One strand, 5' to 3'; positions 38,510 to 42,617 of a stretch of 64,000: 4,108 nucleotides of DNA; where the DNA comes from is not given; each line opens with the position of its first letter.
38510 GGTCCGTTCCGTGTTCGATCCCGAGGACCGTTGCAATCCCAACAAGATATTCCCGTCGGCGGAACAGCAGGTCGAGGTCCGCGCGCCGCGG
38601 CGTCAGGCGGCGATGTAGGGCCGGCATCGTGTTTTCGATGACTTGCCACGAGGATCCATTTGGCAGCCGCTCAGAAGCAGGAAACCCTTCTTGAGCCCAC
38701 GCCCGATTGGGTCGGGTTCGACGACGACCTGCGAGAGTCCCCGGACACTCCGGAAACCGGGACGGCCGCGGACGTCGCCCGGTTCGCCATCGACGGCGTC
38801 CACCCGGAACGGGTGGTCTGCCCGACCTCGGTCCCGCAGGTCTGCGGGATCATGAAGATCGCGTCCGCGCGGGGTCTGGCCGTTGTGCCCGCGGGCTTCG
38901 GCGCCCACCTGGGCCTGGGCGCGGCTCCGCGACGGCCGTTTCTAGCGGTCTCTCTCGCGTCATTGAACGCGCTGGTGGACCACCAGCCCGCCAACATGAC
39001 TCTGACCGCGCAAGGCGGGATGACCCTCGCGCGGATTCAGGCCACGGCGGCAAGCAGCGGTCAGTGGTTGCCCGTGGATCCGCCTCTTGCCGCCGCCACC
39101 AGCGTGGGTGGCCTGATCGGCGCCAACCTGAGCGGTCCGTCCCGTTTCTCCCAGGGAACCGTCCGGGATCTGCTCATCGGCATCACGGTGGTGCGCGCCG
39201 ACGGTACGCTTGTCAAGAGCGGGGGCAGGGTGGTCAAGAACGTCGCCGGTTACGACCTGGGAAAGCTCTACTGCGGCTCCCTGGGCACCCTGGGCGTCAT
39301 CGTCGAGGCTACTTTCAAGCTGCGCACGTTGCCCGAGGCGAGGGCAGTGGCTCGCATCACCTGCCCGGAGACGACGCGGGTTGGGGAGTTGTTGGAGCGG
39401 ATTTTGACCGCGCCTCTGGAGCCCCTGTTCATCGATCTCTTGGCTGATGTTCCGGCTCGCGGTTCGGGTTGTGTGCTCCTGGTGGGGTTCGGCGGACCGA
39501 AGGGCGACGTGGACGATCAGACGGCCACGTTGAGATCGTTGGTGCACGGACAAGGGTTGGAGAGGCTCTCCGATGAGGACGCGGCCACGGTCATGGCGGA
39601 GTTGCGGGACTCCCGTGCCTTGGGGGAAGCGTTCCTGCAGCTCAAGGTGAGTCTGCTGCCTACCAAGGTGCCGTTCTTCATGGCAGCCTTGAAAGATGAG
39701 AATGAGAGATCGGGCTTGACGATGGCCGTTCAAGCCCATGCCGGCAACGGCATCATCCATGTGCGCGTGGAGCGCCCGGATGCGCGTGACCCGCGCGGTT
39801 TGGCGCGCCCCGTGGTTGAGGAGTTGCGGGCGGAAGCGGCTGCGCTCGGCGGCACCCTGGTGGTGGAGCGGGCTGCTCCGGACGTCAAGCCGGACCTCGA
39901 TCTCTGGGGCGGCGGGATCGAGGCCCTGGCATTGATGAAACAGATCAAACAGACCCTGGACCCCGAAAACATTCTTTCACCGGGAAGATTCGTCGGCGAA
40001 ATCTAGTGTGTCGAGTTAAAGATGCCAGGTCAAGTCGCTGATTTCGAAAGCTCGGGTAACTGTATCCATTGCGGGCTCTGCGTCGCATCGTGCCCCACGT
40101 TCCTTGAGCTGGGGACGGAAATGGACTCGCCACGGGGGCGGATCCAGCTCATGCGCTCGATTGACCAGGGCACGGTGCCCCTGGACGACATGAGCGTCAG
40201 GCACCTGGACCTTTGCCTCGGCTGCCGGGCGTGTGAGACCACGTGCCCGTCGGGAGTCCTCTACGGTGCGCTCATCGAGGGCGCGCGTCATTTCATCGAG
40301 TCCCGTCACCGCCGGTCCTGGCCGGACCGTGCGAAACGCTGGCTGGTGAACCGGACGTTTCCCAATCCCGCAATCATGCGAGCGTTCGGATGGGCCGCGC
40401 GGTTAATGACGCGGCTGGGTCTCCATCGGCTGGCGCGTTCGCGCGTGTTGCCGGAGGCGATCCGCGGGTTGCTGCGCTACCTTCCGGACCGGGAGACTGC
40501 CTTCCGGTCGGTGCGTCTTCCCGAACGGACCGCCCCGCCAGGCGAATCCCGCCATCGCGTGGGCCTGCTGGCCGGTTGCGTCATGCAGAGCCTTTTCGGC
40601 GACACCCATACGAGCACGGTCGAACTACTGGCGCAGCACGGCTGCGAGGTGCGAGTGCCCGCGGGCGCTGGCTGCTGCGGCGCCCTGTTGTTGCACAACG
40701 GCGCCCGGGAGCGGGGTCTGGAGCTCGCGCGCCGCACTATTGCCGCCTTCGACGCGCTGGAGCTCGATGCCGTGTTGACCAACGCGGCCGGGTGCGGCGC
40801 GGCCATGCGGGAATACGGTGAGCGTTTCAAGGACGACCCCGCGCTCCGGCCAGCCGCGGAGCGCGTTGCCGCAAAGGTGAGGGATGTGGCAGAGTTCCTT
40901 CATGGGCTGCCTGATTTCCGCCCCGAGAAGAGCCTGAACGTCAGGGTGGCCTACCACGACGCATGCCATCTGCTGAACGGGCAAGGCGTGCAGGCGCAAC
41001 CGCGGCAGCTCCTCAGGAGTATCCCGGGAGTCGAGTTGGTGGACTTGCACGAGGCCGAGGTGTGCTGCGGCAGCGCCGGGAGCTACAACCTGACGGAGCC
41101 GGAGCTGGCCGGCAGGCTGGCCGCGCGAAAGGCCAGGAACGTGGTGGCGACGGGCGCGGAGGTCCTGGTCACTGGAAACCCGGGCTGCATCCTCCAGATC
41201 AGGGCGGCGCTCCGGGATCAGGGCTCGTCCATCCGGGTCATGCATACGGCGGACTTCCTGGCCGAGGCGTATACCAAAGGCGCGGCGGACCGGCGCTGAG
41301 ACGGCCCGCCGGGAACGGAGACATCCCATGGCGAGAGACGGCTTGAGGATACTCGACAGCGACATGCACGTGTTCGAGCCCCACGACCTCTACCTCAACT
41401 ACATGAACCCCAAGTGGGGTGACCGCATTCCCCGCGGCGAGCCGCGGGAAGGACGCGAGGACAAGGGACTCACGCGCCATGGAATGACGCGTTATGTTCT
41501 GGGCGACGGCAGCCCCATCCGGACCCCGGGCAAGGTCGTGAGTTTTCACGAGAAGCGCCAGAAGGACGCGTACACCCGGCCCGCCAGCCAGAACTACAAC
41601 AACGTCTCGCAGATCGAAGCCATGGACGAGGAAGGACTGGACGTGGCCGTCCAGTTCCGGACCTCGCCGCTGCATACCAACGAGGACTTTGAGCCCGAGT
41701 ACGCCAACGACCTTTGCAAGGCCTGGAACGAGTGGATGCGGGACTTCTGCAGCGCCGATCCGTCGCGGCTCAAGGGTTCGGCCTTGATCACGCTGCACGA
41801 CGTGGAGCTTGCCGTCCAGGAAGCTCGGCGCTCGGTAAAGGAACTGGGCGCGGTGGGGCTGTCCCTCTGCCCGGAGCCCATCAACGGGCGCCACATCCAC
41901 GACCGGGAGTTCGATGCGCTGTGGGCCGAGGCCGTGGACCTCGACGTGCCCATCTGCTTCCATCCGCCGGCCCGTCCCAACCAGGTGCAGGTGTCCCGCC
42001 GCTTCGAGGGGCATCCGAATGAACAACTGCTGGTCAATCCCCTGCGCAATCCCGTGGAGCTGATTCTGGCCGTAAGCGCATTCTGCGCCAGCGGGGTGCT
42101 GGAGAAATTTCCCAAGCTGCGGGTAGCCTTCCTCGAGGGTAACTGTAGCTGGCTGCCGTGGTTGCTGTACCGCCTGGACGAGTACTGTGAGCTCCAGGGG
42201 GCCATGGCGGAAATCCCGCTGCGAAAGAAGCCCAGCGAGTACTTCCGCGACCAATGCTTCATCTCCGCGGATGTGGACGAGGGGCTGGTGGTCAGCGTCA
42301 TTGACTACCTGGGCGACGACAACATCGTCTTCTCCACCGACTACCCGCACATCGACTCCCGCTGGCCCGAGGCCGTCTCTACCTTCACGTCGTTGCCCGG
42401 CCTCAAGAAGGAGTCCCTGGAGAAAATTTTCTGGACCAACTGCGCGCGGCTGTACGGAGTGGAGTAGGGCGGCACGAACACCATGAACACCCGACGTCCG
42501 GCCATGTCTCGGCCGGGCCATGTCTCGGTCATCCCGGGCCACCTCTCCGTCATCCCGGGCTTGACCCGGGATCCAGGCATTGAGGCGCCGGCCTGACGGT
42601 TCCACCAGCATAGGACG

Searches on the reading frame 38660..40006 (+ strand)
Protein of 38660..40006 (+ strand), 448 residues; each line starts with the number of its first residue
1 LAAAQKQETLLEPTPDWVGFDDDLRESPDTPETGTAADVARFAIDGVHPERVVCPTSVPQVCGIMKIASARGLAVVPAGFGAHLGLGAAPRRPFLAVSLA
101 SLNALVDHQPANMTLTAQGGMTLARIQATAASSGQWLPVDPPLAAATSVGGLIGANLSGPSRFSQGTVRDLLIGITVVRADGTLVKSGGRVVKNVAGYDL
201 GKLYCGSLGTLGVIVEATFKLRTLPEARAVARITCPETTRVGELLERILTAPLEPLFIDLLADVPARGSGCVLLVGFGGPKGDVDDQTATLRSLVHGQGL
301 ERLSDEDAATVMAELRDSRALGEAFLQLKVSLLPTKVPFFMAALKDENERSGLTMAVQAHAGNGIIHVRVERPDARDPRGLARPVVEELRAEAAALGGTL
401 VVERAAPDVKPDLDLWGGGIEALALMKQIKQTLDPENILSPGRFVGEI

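Call 23: search_protein_families(library=pfam, proteins=[window:38660-40006:+], max_evalue=0.01)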
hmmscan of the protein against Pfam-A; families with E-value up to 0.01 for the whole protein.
window:38660-40006:+ (448 aa): 2 families
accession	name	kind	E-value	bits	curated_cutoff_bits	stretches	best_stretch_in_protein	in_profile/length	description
PF01565.28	FAD_binding_4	-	9.1e-28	97.1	26.4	1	49-186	1-137/139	FAD binding domain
PF02913.24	FAD-oxidase_C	-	5.8e-16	59.4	21.2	1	264-443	55-247/248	FAD linked oxidases, C-terminal domain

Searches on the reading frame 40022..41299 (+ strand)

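Call 23: search_protein_families(library=pfam, proteins=[window:40022-41299:+], max_evalue=0.01)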
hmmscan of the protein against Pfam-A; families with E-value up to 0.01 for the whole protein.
window:40022-41299:+ (425 aa): 14 families
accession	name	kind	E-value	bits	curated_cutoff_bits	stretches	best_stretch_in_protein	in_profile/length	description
PF02754.22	CCG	-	2.1e-34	117.9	20.6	2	309-394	1-85/85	Cysteine-rich domain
PF13183.11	Fer4_8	-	1.3e-12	48.5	27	1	13-79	4-68/68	4Fe-4S dicluster domain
PF13534.11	Fer4_17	-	4.8e-11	43.5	22.2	1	13-79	1-60/61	4Fe-4S dicluster domain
PF12838.12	Fer4_7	-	4.8e-10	40.2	27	1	13-79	1-52/52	4Fe-4S dicluster domain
PF13237.11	Fer4_10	-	6.4e-10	39.3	25.5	2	12-33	7-22/53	4Fe-4S dicluster domain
PF12837.12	Fer4_6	-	3e-09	36.8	25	2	63-80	7-24/24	4Fe-4S binding domain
PF00037.32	Fer4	-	3.8e-09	36.4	21.1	2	62-80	5-23/24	4Fe-4S binding domain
PF12797.12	Fer4_2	-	8.8e-08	32.1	24.5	2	11-26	7-22/22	4Fe-4S binding domain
PF12800.12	Fer4_4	-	1.2e-06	28.7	24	2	13-26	3-16/17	4Fe-4S binding domain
PF13484.11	Fer4_16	-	3e-06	28.4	30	1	13-77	1-65/66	4Fe-4S double cluster binding domain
PF13187.11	Fer4_9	-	1.3e-05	25.6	27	1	13-79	1-51/52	4Fe-4S dicluster domain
PF14697.11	Fer4_21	-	9.7e-05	22.9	35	0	13-25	7-19/59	4Fe-4S dicluster domain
PF17179.9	Fer4_22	-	0.0041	18.4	27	0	13-27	1-15/95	4Fe-4S dicluster domain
PF12798.12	Fer4_3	-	0.0044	18.2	27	0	14-26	1-13/15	4Fe-4S binding domain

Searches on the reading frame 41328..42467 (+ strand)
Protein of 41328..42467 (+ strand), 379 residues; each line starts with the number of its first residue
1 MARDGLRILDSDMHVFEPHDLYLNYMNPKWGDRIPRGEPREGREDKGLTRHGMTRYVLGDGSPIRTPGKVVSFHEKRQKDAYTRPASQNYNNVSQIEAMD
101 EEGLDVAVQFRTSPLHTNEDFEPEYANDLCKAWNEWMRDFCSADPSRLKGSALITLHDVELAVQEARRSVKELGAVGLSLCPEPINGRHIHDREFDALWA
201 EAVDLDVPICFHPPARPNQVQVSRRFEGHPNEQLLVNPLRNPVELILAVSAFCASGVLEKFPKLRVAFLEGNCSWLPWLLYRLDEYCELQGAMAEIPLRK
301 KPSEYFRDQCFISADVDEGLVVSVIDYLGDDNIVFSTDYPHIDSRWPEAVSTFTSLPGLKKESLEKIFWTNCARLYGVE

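Call 23: search_protein_families(library=pfam, proteins=[window:41328-42467:+], max_evalue=0.01)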
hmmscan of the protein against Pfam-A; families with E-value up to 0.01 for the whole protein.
window:41328-42467:+ (379 aa): 1 family
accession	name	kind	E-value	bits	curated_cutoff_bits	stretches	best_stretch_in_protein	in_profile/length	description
PF04909.20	Amidohydro_2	-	6.7e-33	115.1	26.4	1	96-377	25-288/289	Amidohydrolase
